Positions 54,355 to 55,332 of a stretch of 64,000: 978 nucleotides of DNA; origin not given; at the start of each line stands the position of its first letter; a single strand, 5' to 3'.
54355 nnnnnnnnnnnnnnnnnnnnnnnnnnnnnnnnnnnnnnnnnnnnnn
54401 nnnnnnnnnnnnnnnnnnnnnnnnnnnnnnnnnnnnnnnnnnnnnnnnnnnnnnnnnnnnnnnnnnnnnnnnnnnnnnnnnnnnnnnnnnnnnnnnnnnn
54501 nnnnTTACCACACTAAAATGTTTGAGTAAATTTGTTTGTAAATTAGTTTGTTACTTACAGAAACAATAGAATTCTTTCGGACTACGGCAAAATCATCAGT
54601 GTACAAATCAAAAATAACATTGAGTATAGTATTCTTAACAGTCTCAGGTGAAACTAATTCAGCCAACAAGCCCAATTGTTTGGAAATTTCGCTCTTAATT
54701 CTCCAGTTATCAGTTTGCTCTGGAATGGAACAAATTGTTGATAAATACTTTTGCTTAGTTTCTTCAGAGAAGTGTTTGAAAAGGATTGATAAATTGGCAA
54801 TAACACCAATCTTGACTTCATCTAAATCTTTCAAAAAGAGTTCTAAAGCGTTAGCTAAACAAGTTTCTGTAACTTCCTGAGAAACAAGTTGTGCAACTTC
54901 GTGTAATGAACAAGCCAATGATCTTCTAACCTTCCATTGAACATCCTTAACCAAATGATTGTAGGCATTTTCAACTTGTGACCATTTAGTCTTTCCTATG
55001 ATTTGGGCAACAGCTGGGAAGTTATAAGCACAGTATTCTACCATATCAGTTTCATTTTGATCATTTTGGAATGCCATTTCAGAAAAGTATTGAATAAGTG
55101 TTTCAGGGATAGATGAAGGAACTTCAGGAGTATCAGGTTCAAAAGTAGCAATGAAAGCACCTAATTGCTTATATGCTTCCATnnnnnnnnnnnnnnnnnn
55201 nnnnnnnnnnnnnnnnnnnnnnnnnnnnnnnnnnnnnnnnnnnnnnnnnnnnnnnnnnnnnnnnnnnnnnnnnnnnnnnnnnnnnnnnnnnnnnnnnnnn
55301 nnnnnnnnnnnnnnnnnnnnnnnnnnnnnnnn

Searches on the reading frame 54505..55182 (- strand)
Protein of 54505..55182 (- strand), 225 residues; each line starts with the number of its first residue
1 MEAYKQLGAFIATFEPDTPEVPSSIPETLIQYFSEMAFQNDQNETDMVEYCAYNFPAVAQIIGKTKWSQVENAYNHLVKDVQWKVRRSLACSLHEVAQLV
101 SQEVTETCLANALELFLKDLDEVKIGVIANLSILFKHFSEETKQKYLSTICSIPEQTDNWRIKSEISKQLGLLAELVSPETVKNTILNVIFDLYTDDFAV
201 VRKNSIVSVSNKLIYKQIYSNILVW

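Call 77: search_protein_families(library=pfam, proteins=[window:54505-55182:-], max_evalue=0.001)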
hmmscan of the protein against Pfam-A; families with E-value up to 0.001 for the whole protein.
window:54505-55182:- (225 aa): 1 family
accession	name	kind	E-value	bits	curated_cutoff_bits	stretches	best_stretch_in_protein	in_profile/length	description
PF22646.2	PPP2R1A-like_HEAT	-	0.00027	21.8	27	0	69-132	7-67/78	PPP2R1A-like HEAT repeat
